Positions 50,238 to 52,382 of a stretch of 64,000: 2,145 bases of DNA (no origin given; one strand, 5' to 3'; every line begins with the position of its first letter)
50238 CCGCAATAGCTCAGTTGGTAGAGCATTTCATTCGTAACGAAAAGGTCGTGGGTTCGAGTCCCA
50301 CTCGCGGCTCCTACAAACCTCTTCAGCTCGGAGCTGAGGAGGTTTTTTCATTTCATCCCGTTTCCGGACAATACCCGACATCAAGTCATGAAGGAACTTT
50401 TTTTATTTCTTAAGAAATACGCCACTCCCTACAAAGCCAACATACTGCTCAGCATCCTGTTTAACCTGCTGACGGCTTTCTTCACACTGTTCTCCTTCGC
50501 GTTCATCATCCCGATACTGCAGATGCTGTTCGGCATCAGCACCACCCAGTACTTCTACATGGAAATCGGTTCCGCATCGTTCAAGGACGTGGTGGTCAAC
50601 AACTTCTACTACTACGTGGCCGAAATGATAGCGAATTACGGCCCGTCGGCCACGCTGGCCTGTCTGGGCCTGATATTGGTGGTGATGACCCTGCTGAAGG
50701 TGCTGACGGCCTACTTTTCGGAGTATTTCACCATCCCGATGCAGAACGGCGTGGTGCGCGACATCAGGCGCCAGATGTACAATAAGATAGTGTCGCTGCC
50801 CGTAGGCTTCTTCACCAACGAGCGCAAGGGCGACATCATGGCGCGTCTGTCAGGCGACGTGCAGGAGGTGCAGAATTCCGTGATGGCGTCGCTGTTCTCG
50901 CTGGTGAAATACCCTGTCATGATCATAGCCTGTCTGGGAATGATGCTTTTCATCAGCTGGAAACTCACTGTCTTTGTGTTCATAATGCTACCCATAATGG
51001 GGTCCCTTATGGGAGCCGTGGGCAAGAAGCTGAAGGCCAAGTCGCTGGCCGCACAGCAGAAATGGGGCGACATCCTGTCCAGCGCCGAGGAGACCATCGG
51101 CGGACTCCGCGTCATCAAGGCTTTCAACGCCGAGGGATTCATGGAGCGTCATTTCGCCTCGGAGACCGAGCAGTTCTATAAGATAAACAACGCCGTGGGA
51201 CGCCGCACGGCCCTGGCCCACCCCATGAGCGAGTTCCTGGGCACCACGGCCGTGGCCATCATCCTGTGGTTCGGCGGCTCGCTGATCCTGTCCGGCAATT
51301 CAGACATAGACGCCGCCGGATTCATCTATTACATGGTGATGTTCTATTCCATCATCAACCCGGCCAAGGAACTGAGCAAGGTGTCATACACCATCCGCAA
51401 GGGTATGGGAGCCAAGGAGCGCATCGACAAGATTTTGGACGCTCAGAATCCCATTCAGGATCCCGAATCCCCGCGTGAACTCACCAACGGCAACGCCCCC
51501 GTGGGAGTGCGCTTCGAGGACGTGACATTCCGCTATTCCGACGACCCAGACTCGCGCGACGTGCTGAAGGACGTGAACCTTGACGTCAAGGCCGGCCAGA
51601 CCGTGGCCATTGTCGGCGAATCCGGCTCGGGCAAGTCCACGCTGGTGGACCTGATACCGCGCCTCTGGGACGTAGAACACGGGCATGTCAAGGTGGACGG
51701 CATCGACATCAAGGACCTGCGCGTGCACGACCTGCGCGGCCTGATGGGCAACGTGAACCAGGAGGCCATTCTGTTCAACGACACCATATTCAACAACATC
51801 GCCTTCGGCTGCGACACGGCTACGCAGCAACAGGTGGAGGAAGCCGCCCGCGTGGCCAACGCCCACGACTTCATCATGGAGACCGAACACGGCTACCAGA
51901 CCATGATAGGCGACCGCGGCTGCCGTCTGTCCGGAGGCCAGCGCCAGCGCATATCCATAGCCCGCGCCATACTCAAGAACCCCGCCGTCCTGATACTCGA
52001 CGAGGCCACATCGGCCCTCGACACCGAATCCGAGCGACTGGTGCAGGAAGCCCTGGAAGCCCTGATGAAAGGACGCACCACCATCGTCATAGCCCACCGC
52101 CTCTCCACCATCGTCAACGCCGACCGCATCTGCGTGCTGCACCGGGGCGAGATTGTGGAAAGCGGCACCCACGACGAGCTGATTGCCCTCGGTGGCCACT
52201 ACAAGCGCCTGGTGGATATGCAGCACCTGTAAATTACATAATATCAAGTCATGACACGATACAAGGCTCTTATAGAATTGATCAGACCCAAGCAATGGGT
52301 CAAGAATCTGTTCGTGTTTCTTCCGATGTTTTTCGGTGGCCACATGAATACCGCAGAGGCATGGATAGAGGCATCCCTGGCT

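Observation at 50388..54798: Operon of an ABC exporter, a decaprenyl-phosphate phosphoribosyltransferase-like UbiA enzyme and a GT-C glycosyltransferase: candidate lipid-linked pentofuranose glycosylation system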

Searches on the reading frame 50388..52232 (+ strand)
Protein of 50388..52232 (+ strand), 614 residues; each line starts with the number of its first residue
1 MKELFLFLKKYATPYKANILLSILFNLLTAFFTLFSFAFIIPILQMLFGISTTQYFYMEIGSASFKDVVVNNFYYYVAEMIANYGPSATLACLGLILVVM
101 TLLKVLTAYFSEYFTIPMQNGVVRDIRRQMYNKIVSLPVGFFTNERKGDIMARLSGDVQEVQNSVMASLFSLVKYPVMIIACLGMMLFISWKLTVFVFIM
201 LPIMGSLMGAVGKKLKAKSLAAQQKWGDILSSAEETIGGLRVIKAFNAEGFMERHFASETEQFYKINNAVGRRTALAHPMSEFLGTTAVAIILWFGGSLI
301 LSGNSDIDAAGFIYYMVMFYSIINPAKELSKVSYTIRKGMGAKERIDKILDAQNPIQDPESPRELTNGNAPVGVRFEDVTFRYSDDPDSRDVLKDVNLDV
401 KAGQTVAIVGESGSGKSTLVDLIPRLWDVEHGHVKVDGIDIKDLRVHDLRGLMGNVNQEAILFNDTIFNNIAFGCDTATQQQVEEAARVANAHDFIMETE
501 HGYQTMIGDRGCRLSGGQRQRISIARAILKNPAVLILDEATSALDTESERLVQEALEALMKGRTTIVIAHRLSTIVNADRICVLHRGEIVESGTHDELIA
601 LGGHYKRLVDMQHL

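Call 6: search_protein_families(library=pfam, proteins=[window:50388-52232:+], max_evalue=0.01)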
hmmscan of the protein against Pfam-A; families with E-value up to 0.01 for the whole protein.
window:50388-52232:+ (614 aa): 13 families
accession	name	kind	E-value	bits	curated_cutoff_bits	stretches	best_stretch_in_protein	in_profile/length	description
PF00664.28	ABC_membrane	-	1.2e-45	156.8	28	1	20-319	2-271/274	ABC transporter transmembrane region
PF00005.33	ABC_tran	-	1e-31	110.8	25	1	393-542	1-137/137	ABC transporter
PF02463.25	SMC_N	-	3e-08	33.8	40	1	513-582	136-209/220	RecF/RecN/SMC N terminal domain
PF13555.12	AAA_29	-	4.5e-05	23.6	27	1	398-422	17-41/61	P-loop containing region of AAA domain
PF13191.12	AAA_16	-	0.00053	21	32.6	1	400-558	19-158/167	AAA ATPase domain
PF05729.18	NACHT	-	0.0013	19.1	26.7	0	404-431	1-28/167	NACHT domain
PF00270.35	DEAD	-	0.0017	18.5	26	1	401-564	12-152/167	DEAD/DEAH box helicase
PF03266.21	NTPase_1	-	0.0022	18.3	23.9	0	406-447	2-41/168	NTPase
PF13479.12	AAA_24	-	0.0029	17.9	27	1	403-509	2-59/195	AAA domain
PF13401.12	AAA_22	-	0.0039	17.9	27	0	404-559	6-104/130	AAA domain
PF13604.12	AAA_30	-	0.0053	17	27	0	404-558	19-115/191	AAA domain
PF01935.23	DUF87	-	0.0061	17.1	23.2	0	396-423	14-43/220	Helicase HerA, central domain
PF03193.22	RsgA_GTPase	-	0.0076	16.5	30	0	394-425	98-128/174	RsgA GTPase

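Call 7: search_protein_families(library=ncbifam, proteins=[window:50388-52232:+], max_evalue=0.01)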
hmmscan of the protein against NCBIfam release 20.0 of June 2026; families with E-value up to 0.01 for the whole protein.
window:50388-52232:+ (614 aa): 189 families (the best 25 are shown)
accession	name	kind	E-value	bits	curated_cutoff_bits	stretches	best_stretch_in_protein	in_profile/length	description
TIGR02203.1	MsbA_lipidA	equivalog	6.4e-156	520.2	602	1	8-612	5-569/572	lipid A export permease/ATP-binding protein MsbA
TIGR02204.1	MsbA_rel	hypoth_equivalog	5.1e-146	487.7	780.4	1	95-612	62-575/576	ABC transporter, permease/ATP-binding protein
NF045513.1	HepA_fam_ABC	equivalog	3.9e-135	451.6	725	1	6-613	24-610/610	heterocyst formation ABC transporter subunit HepA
NF008381.0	PRK11176.1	equivalog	3.4e-128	428.6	867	1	89-612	63-579/582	lipid A ABC transporter ATP-binding protein/permease MsbA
NF052233.1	CphA_assoc_ABC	equivalog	2e-123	413.4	880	1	101-612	240-743/766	cyanophycin metabolism-associated ABC transporter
TIGR00958.1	3a01208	subfamily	2e-120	403.2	874.6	1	76-609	183-711/711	antigen peptide transporter 2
TIGR01846.1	type_I_sec_HlyB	subfamily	2.4e-111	373.2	725.55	1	88-612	176-692/694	type I secretion system permease/ATPase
NF010178.0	PRK13657.1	equivalog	1.4e-106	357.3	733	1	128-613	93-571/588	glucan ABC transporter ATP-binding protein/ permease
NF008055.0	PRK10789.1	equivalog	1.9e-96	323.8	845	1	93-613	60-572/590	SmdA family multidrug ABC transporter permease/ATP-binding protein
TIGR03796.1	NHLM_micro_ABC1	equivalog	2.1e-95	320.5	853.3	1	76-609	180-709/710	NHLP family bacteriocin export ABC transporter peptidase/permease/ATPase subunit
TIGR03797.1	NHLM_micro_ABC2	equivalog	6.7e-94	315.7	709.4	1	86-612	171-685/686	NHLP bacteriocin export ABC transporter permease/ATPase subunit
TIGR01193.1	bacteriocin_ABC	subfamily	4.7e-86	289.8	523.85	1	74-610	176-707/708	peptide cleavage/export ABC transporter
TIGR01192.1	chvA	subfamily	6.1e-86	289.3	585.4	1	131-610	96-568/585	glucan export ABC transporter ATP-binding protein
TIGR03375.1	type_I_sec_LssB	subfamily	2.3e-85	287.3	693.1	1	101-599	203-689/696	type I secretion system permease/ATPase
TIGR02857.1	CydD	equivalog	1.6e-84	284.8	435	1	76-584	29-529/529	thiol reductant ABC exporter subunit CydD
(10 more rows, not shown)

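Call 55: find_homologous_proteins(query=window:50388-52229:+, max_evalue=1e-100)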
Query window:50388-52229:+ (614 aa): 8000 proteins with E <= 1e-100 among 8000 candidates; the best 120 are listed.
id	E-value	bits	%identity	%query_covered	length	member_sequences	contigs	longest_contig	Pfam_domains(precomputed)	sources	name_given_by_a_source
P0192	0.0e+0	1366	100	100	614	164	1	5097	PF00005.34,PF02463.26,PF00664.29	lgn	-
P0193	0.0e+0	1180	86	100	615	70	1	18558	PF00005.34,PF02463.26,PF00664.29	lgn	-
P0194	0.0e+0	1171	85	100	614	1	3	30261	PF00005.34,PF02463.26,PF00664.29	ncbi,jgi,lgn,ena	-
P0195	0.0e+0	1168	85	100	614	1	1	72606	PF00005.34,PF02463.26,PF00664.29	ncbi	-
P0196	0.0e+0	1168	85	100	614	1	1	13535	PF00005.34,PF02463.26,PF00664.29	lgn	-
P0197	0.0e+0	1167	85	100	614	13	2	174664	PF00005.34,PF02463.26,PF00664.29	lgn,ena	-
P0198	0.0e+0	1167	85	100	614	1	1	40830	PF00005.34,PF02463.26,PF00664.29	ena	-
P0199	0.0e+0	1166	85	100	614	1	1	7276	PF00005.34,PF02463.26,PF00664.29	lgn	-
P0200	0.0e+0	1166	85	100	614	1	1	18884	PF00005.34,PF02463.26,PF00664.29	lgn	-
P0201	0.0e+0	1163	85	100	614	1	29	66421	PF00005.34,PF02463.26,PF00664.29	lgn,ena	-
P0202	0.0e+0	1163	85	100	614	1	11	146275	PF00005.34,PF02463.26,PF00664.29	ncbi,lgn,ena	-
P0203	0.0e+0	1162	85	100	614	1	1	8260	PF00005.34,PF02463.26,PF00664.29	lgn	-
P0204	0.0e+0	1162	85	100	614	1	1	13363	PF00005.34,PF02463.26,PF00664.29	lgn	-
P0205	0.0e+0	1160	85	100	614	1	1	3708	PF00005.34,PF02463.26,PF00664.29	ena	-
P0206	0.0e+0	1151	83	100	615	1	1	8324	PF00005.34,PF02463.26,PF00664.29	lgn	-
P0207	0.0e+0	1151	83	100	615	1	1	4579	PF00005.34,PF02463.26,PF00664.29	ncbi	-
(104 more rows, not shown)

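Call 57: find_encoding_contigs(protein=P0197, flank=9000, max_places=2)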
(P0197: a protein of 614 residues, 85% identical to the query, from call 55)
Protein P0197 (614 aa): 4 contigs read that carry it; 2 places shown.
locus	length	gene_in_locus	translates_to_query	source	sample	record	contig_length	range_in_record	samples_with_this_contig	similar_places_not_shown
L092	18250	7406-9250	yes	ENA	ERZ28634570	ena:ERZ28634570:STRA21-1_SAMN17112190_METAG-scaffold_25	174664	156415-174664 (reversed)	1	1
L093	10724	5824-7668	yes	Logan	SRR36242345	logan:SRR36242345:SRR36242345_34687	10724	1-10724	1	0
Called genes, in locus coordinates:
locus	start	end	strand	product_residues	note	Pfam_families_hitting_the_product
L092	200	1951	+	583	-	PF13424:TPR_12 (faint), PF12833:HTH_18, PF00165:HTH_AraC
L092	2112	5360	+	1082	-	PF07610:DUF1573 (faint), PF15780:ASH (faint), PF22066:Cep192_D8 (faint), PF22544:HYDIN_VesB_CFA65-like_Ig (weak), PF12371:TMEM131_like_N (faint), PF07675:Cleaved_Adhesin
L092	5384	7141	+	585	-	PF11551:Omp28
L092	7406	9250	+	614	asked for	PF00664:ABC_membrane, PF00005:ABC_tran, PF02463:SMC_N (weak)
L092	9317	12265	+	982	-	PF07719:TPR_2 (faint), PF14559:TPR_19 (faint), PF13174:TPR_6 (faint), PF13181:TPR_8 (faint), PF13428:TPR_14 (faint), PF00515:TPR_1 (faint), PF13424:TPR_12 (weak)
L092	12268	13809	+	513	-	PF00072:Response_reg, PF08665:PglZ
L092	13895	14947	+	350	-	PF08238:Sel1 (faint)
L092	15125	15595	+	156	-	PF13274:SocA_Panacea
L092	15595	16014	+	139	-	-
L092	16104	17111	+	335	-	PF04389:Peptidase_M28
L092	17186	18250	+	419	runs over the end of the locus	PF00579:tRNA-synt_1b, PF22421:SYY_C-terminal, PF01479:S4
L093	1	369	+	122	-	?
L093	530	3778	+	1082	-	PF07610:DUF1573 (faint), PF15780:ASH (faint), PF22066:Cep192_D8 (faint), PF22544:HYDIN_VesB_CFA65-like_Ig (weak), PF12371:TMEM131_like_N (faint), PF07675:Cleaved_Adhesin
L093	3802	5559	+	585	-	PF11551:Omp28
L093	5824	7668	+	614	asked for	PF00664:ABC_membrane, PF00005:ABC_tran, PF02463:SMC_N (weak)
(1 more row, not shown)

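Call 58: find_encoding_contigs(protein=P0202, flank=9000, max_places=2)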
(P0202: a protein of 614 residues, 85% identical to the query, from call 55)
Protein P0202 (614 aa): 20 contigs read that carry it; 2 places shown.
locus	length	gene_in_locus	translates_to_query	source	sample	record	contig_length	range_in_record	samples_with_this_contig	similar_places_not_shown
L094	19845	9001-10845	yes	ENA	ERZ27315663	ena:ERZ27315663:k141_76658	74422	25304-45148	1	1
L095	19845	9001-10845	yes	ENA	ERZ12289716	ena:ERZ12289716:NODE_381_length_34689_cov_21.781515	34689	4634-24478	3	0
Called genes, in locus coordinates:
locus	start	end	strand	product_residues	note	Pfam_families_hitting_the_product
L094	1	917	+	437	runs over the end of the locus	PF00083:Sugar_tr, PF07690:MFS_1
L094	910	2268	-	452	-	PF01554:MatE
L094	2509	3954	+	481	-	PF02321:OEP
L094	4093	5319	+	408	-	PF25881:HH_YBHG (weak)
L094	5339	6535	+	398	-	PF12698:ABC2_membrane_3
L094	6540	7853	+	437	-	PF12698:ABC2_membrane_3, PF01061:ABC2_membrane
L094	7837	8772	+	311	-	PF03279:Lip_A_acyltrans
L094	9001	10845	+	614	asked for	PF00664:ABC_membrane, PF00005:ABC_tran, PF02463:SMC_N (weak)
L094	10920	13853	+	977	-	PF07719:TPR_2 (faint), PF13174:TPR_6 (faint), PF13181:TPR_8 (faint), PF13428:TPR_14 (faint), PF14559:TPR_19 (faint), PF00515:TPR_1 (faint), PF13432:TPR_16 (faint), PF13424:TPR_12 (weak)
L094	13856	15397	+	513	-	PF00072:Response_reg, PF08665:PglZ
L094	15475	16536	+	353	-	PF08238:Sel1 (weak)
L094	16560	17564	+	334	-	PF04389:Peptidase_M28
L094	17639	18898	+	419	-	PF00579:tRNA-synt_1b, PF22421:SYY_C-terminal, PF01479:S4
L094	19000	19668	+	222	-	PF04505:CD225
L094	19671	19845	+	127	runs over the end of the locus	PF10825:DUF2752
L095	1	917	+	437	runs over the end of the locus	PF00083:Sugar_tr, PF07690:MFS_1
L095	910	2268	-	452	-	PF01554:MatE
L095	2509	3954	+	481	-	PF02321:OEP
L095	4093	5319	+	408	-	PF25881:HH_YBHG (weak)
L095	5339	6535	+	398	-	PF12698:ABC2_membrane_3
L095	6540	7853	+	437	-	PF12698:ABC2_membrane_3, PF01061:ABC2_membrane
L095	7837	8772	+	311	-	PF03279:Lip_A_acyltrans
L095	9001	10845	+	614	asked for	PF00664:ABC_membrane, PF00005:ABC_tran, PF02463:SMC_N (weak)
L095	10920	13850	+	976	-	PF07719:TPR_2 (faint), PF13174:TPR_6 (faint), PF13181:TPR_8 (faint), PF13428:TPR_14 (faint), PF14559:TPR_19 (faint), PF00515:TPR_1 (faint), PF13432:TPR_16 (faint), PF13424:TPR_12 (weak)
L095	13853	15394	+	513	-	PF00072:Response_reg, PF08665:PglZ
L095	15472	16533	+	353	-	PF08238:Sel1 (weak)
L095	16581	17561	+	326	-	PF04389:Peptidase_M28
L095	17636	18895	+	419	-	PF00579:tRNA-synt_1b, PF22421:SYY_C-terminal, PF01479:S4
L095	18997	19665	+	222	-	PF04505:CD225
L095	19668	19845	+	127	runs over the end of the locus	PF10825:DUF2752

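Call 96: find_encoding_contigs(protein=P0193, flank=9000, max_places=3)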
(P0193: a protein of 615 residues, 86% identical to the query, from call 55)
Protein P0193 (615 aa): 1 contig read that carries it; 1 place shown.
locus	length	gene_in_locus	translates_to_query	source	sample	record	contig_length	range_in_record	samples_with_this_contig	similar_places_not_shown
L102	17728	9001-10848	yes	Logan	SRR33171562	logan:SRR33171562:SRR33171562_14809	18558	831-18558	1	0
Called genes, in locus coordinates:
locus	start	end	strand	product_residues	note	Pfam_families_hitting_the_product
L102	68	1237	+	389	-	PF00083:Sugar_tr, PF06609:TRI12 (faint), PF07690:MFS_1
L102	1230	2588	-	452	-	PF01554:MatE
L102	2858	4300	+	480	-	PF02321:OEP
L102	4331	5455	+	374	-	PF25973:BSH_CzcB (faint), PF25881:HH_YBHG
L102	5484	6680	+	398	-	PF12698:ABC2_membrane_3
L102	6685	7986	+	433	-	PF12698:ABC2_membrane_3, PF01061:ABC2_membrane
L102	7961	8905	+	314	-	PF03279:Lip_A_acyltrans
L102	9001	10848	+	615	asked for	PF00664:ABC_membrane, PF00005:ABC_tran, PF02463:SMC_N (weak)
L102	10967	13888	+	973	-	PF07719:TPR_2 (faint), PF13181:TPR_8 (faint), PF13428:TPR_14 (faint), PF14559:TPR_19 (faint), PF00515:TPR_1 (faint), PF13424:TPR_12 (weak)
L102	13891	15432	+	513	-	PF00072:Response_reg, PF08665:PglZ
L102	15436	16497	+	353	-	PF08238:Sel1 (faint)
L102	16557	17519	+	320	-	PF04389:Peptidase_M28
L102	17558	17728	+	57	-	?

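Call 100: list_cluster_members(proteins=[P0194, P0195, P0202, P0207])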
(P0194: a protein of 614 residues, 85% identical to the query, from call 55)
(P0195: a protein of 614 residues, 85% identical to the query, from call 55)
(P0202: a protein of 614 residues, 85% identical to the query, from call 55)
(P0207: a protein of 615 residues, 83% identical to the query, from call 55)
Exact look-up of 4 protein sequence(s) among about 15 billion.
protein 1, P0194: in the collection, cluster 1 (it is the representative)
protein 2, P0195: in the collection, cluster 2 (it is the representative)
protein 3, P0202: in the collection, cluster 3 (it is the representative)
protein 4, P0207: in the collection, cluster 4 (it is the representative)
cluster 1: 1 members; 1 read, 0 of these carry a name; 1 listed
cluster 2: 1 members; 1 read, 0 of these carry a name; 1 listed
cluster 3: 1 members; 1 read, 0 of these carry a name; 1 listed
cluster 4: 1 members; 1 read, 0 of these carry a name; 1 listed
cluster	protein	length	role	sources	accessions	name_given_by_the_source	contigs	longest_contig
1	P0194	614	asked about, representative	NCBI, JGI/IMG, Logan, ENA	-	-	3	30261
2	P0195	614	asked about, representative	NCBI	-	-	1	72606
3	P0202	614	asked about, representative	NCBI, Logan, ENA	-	-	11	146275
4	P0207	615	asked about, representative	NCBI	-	-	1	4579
